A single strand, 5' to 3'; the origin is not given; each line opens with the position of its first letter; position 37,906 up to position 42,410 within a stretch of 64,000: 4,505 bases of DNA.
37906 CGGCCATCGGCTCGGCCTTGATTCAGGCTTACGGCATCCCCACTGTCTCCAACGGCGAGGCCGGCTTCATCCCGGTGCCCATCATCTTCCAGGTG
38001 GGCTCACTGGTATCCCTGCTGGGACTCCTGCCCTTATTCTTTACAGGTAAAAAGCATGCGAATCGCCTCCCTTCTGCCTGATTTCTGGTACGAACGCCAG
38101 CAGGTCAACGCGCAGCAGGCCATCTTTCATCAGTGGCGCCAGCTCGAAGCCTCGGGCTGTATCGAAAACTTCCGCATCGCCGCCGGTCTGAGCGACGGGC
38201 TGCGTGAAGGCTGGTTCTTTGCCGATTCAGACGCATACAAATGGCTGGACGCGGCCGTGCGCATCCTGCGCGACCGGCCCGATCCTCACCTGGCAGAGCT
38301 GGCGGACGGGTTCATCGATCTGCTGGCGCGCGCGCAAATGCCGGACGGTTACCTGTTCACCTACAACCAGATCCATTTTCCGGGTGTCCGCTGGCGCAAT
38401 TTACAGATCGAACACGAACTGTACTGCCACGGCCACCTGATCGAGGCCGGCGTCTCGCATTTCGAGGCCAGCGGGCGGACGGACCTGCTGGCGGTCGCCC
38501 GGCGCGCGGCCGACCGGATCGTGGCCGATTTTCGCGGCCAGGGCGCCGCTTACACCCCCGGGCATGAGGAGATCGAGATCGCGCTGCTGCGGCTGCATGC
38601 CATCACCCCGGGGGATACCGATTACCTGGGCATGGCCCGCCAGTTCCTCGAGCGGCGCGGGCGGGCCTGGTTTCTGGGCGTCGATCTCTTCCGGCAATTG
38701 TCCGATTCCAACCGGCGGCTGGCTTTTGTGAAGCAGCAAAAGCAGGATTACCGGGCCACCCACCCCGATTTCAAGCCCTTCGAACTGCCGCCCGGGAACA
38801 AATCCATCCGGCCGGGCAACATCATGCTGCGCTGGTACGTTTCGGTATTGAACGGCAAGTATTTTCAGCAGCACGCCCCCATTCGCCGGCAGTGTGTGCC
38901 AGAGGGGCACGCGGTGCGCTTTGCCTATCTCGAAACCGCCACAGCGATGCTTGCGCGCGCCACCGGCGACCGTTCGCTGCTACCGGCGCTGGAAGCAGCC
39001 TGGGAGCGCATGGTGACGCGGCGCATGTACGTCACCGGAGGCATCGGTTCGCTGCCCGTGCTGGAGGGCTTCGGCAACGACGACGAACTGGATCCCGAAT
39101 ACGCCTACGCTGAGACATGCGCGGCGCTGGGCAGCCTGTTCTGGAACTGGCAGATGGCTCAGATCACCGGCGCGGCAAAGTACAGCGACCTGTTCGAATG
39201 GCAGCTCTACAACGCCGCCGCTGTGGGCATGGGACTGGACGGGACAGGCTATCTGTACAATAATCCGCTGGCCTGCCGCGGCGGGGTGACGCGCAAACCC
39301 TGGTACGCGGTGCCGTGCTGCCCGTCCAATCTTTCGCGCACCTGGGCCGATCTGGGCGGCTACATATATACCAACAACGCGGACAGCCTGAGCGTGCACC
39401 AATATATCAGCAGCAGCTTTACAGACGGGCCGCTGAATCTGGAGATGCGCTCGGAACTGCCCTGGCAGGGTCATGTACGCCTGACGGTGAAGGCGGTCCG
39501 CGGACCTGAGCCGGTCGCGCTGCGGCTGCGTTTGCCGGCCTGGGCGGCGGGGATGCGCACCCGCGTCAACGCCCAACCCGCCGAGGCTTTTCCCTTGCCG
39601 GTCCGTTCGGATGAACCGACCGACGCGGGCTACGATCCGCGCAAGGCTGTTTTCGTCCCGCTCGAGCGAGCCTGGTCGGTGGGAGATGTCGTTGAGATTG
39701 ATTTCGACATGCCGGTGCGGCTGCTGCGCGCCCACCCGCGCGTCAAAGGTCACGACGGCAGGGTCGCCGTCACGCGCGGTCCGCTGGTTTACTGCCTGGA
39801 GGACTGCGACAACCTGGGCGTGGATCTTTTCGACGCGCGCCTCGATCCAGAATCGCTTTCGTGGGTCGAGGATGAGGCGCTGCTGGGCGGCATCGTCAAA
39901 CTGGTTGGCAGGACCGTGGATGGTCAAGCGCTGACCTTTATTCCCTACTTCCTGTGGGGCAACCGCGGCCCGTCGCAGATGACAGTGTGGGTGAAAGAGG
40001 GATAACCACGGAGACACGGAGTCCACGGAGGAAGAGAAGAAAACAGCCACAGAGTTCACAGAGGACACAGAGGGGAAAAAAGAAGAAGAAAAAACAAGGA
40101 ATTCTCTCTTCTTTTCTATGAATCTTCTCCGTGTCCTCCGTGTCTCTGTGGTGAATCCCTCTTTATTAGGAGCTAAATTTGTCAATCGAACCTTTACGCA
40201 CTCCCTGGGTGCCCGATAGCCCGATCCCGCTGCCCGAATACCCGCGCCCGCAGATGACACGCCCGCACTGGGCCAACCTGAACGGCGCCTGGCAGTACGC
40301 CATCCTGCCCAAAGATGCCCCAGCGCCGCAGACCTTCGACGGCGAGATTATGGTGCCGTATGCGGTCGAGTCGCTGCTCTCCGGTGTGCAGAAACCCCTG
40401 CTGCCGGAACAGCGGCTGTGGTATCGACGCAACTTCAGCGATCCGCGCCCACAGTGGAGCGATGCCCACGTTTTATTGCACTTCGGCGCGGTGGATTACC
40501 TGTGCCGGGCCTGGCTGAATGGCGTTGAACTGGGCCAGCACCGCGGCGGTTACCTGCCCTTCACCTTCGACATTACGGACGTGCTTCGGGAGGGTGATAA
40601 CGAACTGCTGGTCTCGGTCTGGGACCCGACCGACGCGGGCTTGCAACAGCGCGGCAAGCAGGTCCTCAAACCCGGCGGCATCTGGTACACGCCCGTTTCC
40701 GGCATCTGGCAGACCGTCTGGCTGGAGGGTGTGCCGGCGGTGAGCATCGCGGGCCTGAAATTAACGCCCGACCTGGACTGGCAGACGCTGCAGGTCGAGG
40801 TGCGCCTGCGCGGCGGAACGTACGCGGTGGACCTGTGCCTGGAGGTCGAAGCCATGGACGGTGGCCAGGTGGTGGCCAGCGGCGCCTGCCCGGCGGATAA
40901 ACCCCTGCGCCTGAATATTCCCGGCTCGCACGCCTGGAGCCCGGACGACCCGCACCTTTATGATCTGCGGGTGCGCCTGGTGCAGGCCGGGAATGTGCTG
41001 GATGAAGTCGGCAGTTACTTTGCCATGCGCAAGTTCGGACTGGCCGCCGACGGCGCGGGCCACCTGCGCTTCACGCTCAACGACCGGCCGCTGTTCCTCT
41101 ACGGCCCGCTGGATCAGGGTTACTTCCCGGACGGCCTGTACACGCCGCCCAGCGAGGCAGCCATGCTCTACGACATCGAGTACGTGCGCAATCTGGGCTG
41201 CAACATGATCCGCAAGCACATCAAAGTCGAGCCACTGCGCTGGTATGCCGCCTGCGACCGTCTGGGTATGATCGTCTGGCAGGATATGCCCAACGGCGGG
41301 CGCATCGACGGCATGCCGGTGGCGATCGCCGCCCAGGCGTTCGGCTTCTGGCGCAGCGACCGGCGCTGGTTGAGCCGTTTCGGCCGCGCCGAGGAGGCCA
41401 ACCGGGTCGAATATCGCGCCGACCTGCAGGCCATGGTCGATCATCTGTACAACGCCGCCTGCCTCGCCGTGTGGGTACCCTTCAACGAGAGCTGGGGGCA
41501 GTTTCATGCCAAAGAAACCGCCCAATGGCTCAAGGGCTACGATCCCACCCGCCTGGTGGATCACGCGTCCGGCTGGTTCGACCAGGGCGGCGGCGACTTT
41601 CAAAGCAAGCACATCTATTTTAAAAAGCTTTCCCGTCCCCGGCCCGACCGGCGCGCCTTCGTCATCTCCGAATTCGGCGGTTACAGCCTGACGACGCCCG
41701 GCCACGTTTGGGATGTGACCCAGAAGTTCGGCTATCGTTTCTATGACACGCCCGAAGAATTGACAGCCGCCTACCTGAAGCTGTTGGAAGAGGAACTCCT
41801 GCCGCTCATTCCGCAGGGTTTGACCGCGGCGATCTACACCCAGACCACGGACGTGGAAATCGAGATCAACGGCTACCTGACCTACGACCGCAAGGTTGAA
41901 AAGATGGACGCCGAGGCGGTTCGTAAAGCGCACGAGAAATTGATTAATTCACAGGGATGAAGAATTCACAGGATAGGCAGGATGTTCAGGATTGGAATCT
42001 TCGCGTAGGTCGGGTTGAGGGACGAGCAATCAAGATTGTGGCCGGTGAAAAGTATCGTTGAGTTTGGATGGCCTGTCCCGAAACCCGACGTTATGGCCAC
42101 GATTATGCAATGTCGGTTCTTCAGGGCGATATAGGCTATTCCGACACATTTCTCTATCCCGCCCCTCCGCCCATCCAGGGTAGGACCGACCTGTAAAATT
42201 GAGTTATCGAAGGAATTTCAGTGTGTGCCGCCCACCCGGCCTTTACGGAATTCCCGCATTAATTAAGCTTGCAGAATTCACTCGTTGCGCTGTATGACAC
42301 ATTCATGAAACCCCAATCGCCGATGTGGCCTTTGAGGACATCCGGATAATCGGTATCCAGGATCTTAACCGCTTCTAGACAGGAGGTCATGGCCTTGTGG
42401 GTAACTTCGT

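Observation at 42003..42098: Copy B of the same element at the boundary of the 42.1-45.7 kb low-GC patch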

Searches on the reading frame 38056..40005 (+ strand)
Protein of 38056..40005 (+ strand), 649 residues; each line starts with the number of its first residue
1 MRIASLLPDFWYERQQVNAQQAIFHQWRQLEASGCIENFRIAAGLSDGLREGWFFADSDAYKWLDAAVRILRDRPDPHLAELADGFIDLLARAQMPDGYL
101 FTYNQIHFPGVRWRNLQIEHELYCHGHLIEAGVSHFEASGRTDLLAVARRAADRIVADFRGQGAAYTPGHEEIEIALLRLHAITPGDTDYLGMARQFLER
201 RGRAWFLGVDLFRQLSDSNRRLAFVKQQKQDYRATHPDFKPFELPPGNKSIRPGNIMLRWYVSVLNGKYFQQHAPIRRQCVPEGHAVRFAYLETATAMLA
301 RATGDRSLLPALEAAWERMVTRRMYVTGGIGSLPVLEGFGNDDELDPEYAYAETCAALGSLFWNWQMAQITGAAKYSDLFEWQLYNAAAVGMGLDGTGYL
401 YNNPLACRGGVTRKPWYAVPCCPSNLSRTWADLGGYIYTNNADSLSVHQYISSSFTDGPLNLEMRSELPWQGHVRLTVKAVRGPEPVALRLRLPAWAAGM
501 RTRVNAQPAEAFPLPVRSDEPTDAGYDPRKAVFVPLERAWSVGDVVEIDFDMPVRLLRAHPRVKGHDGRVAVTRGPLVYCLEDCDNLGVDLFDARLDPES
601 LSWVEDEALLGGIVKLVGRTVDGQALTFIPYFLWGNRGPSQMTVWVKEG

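Call 11: search_protein_families(library=pfam, proteins=[window:38056-40005:+])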
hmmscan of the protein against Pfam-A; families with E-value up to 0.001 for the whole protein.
window:38056-40005:+ (649 aa): 3 families
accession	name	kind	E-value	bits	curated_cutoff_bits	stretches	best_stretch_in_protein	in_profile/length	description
PF07944.18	Beta-AFase-like_GH127_cat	-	2e-75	254.6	24.9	1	6-434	4-375/376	Beta-L-arabinofuranosidase, GH127 catalytic domain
PF20737.2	Glyco_hydro127C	-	6.9e-24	83.8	23.7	1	554-647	1-71/71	Glycoside hydrolase family 127 C-terminal domain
PF20736.2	Glyco_hydro127M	-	6.5e-14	52.3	24.2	1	445-552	2-95/95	Beta-L-arabinofuranosidase, GH127 middle domain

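Call 13: find_encoding_contigs(protein=window:38056-40005:+, flank=10000, max_places=10)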
Protein window:38056-40005:+ (649 aa): no gene with exactly this product is on record in the collection.
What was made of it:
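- Tried and rejected: Exact look-up of the GH127 protein: not on record (call 13).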

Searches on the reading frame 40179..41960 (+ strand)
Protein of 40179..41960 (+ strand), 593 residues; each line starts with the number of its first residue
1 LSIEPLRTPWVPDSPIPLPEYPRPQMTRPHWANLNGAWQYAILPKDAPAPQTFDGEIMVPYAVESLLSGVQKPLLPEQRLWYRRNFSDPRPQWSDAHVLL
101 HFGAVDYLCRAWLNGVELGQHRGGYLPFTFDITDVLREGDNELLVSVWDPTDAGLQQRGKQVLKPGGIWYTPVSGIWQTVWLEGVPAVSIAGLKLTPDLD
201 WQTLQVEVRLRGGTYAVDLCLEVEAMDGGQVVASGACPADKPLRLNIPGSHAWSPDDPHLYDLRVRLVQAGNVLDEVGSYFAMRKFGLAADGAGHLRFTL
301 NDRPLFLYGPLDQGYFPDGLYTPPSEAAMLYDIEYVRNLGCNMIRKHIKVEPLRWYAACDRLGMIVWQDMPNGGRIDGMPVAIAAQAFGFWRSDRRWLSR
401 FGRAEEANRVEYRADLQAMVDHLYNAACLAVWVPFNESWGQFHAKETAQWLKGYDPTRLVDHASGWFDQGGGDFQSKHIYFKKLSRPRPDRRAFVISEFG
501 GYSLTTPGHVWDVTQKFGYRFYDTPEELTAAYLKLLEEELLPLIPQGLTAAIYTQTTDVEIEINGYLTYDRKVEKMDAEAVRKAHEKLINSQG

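Call 11: search_protein_families(library=pfam, proteins=[window:40179-41960:+])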
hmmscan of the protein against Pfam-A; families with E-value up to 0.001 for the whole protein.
window:40179-41960:+ (593 aa): 4 families
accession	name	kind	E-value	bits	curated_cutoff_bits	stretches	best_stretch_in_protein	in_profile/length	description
PF02837.24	Glyco_hydro_2_N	-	1.5e-14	54.7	28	1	34-182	4-165/169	Glycosyl hydrolases family 2, sugar binding domain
PF22666.2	Glyco_hydro_2_N2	-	1.7e-11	44.9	27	1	76-160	46-130/167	Glycosyl hydrolase 2 galactose-binding domain-like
PF00703.27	Glyco_hydro_2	-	1.2e-09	39.3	23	1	188-284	1-109/109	Glycosyl hydrolases family 2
PF02836.23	Glyco_hydro_2_C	-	4.3e-05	23.3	21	1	326-465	35-163/302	Glycosyl hydrolases family 2, TIM barrel domain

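Call 30: find_homologous_proteins(query=window:40179-41960:+, max_evalue=1e-30)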
Query window:40179-41960:+ (593 aa): 8000 proteins with E <= 1e-30 among 8000 candidates; the best 120 are listed.
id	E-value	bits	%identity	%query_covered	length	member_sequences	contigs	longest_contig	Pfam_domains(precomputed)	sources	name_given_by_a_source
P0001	0.0e+0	1416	100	100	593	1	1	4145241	PF02837.25,PF00703.28,PF22666.3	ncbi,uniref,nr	ncbi:beta-galactosidase/beta-glucuronidase [Longilinea arvoryzae]|uniref:Beta-galactosidase/beta-glu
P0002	0.0e+0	1100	79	100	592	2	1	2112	PF02837.25,PF02836.24,PF00703.28,PF22666.3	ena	-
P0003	0.0e+0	1093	78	100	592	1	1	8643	PF02837.25,PF00703.28,PF22666.3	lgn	-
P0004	0.0e+0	1092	78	100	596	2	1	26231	PF02837.25,PF02836.24,PF00703.28,PF22666.3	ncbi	-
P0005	0.0e+0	1087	77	100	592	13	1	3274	PF02837.25,PF00703.28,PF22666.3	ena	-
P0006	0.0e+0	1084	79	99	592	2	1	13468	PF02837.25,PF02836.24,PF00703.28,PF22666.3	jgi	-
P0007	0.0e+0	1084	77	99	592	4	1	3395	PF02837.25,PF02836.24,PF00703.28,PF22666.3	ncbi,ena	-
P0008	0.0e+0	1044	75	99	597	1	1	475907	PF02837.25,PF02836.24,PF00703.28,PF22666.3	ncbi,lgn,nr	ncbi:MAG: hypothetical protein HYZ25_14675 [Chloroflexi bacterium]|nr:hypothetical protein [Chlorofl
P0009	0.0e+0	1040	75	99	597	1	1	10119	PF02837.25,PF02836.24,PF00703.28,PF22666.3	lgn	-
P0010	0.0e+0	1038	74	100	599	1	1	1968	PF02837.25,PF02836.24,PF00703.28,PF22666.3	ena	-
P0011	0.0e+0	1021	74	99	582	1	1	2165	PF02837.25,PF02836.24,PF00703.28,PF22666.3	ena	-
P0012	0.0e+0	1017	73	99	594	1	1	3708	PF02837.25,PF02836.24,PF00703.28,PF22666.3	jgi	-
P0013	0.0e+0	1017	72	100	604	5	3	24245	PF02837.25,PF02836.24,PF00703.28,PF22666.3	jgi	jgi:hypothetical protein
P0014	0.0e+0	1015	72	99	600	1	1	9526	PF02837.25,PF02836.24,PF00703.28,PF22666.3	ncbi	-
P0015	0.0e+0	1014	73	98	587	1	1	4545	PF02837.25,PF00703.28,PF22666.3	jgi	jgi:beta-galactosidase/beta-glucuronidase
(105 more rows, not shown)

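Call 31: find_encoding_contigs(protein=P0004, flank=10000, max_places=2)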
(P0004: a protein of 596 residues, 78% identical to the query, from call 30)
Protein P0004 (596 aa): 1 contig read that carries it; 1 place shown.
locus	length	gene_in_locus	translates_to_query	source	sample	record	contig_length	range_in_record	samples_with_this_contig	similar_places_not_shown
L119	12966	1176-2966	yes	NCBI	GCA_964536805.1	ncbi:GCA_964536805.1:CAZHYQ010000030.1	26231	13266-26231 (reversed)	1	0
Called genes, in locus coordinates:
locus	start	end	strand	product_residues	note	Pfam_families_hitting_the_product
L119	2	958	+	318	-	?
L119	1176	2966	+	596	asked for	PF02837:Glyco_hydro_2_N, PF22666:Glyco_hydro_2_N2, PF00703:Glyco_hydro_2, PF02836:Glyco_hydro_2_C (weak)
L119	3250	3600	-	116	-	PF01042:Ribonuc_L-PSP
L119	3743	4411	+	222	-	-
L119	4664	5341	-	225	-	-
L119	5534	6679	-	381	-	-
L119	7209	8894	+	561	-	PF00496:SBP_bac_5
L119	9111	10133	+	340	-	PF19300:BPD_transp_1_N, PF00528:BPD_transp_1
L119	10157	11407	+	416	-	PF00528:BPD_transp_1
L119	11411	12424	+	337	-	PF00005:ABC_tran, PF08352:oligo_HPY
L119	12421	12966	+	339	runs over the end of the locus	PF00005:ABC_tran, PF08352:oligo_HPY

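Call 32: find_encoding_contigs(protein=P0008, flank=10000, max_places=2)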
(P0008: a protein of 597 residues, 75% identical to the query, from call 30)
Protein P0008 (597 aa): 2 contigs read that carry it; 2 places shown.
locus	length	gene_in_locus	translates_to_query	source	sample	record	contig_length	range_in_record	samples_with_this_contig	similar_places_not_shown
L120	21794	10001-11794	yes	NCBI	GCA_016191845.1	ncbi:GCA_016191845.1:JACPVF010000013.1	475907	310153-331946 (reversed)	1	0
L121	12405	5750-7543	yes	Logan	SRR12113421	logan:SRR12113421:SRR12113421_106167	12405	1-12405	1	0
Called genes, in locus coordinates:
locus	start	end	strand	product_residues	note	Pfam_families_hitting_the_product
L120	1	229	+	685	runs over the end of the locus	PF00724:Oxidored_FMN, PF00070:Pyr_redox (faint), PF03486:HI0933_like (faint), PF07992:Pyr_redox_2, PF12831:FAD_oxidored (weak), PF13450:NAD_binding_8, PF22620:OYE-like_second_a-b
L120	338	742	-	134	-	PF11731:Cdd1 (faint), PF14520:HHH_5 (weak), PF14229:DUF4332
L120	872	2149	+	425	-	PF05977:MFS_3, PF07690:MFS_1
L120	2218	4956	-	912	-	PF02629:CoA_binding, PF13380:CoA_binding_2, PF13607:Succ_CoA_lig, PF19045:Ligase_CoA_2, PF13549:ATP-grasp_5, PF13302:Acetyltransf_3, PF00583:Acetyltransf_1, PF13508:Acetyltransf_7 (weak), +1 more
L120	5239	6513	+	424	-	PF07690:MFS_1, PF13347:MFS_2, PF07690:MFS_1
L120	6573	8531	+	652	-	PF07944:Beta-AFase-like_GH127_cat, PF20736:Glyco_hydro127M, PF20737:Glyco_hydro127C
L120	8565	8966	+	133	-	PF08332:CaMKII_AD, PF13474:SnoaL_3, PF14534:DUF4440, PF12680:SnoaL_2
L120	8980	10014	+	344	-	PF10974:DUF2804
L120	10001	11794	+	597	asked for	PF02837:Glyco_hydro_2_N, PF22666:Glyco_hydro_2_N2, PF00703:Glyco_hydro_2, PF02836:Glyco_hydro_2_C (weak)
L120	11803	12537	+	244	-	PF01479:S4, PF00849:PseudoU_synth_2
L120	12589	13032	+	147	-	-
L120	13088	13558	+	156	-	-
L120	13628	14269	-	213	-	PF00571:CBS, PF22190:TTHA0829-like_ACT (weak), PF01842:ACT (weak)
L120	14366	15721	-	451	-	PF01546:Peptidase_M20, PF07687:M20_dimer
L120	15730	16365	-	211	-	PF09335:VTT_dom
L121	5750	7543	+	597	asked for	PF02837:Glyco_hydro_2_N, PF22666:Glyco_hydro_2_N2, PF00703:Glyco_hydro_2, PF02836:Glyco_hydro_2_C (weak)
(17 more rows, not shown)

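Call 33: find_encoding_contigs(protein=P0006, flank=10000, max_places=2)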
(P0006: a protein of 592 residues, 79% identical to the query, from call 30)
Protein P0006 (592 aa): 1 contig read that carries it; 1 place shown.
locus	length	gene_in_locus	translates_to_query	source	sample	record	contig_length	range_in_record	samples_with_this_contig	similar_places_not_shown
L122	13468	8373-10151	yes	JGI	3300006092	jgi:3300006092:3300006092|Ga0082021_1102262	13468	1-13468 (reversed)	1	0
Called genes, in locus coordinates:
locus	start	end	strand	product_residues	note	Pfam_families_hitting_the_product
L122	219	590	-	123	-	-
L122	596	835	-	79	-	PF14451:Ub-Mut7C, PF02597:ThiS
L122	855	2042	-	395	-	PF04055:Radical_SAM, PF13186:SPASM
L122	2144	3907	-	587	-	PF02730:AFOR_N, PF01314:AFOR_C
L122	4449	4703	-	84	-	PF10041:DUF2277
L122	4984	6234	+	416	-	PF07690:MFS_1, PF13347:MFS_2, PF03092:BT1 (weak), PF07690:MFS_1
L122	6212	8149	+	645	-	PF07944:Beta-AFase-like_GH127_cat, PF20736:Glyco_hydro127M, PF20737:Glyco_hydro127C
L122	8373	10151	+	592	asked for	PF02837:Glyco_hydro_2_N, PF22666:Glyco_hydro_2_N2, PF00703:Glyco_hydro_2, PF02836:Glyco_hydro_2_C (weak)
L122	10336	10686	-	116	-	PF01042:Ribonuc_L-PSP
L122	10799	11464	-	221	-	-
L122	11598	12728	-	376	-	-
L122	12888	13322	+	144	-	PF01475:FUR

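Call 72: find_encoding_contigs(protein=P0003, flank=8000, max_places=2)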
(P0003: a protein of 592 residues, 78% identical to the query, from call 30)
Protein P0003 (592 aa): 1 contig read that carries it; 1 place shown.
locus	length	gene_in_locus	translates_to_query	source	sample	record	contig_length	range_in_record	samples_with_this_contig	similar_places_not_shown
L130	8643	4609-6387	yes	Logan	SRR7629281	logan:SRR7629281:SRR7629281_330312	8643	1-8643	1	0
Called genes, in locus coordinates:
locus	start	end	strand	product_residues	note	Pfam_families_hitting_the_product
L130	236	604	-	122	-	-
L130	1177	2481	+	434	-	PF07690:MFS_1, PF13347:MFS_2, PF07690:MFS_1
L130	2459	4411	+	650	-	PF07944:Beta-AFase-like_GH127_cat, PF20736:Glyco_hydro127M, PF20737:Glyco_hydro127C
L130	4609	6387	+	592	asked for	PF02837:Glyco_hydro_2_N, PF22666:Glyco_hydro_2_N2, PF00703:Glyco_hydro_2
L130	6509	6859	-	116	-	PF01042:Ribonuc_L-PSP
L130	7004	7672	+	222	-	-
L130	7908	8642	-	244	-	?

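Call 73: find_encoding_contigs(protein=P0005, flank=3000, max_places=2)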
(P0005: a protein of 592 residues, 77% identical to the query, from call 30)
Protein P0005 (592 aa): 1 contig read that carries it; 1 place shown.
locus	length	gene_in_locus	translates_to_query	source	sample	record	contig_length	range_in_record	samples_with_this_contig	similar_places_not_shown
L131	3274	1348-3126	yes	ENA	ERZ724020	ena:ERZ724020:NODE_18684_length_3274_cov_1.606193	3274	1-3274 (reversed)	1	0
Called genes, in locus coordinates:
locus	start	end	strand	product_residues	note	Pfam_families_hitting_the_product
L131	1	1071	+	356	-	?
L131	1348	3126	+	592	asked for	PF02837:Glyco_hydro_2_N, PF22666:Glyco_hydro_2_N2, PF00703:Glyco_hydro_2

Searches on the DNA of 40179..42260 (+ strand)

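Call 49: search_rna_families(sources=[L119, L122], threshold=gathering)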
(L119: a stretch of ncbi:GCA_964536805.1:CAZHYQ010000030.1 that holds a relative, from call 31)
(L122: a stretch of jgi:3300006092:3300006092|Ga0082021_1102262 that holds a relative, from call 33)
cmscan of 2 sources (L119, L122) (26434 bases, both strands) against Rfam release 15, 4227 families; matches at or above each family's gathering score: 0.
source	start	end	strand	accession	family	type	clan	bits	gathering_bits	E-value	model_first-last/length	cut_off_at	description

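Call 87: search_rna_families(source=window, start=41940, end=42260, threshold=evalue, max_evalue=1)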
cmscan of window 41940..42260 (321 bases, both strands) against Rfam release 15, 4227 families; matches with E-value up to 1: 1.
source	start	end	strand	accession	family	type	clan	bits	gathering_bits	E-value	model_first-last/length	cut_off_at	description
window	41940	41981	-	RF02631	Hrs13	Gene; sRNA;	-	15.7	52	0.19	1-41/82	3'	Hfq-regulated sRNA 13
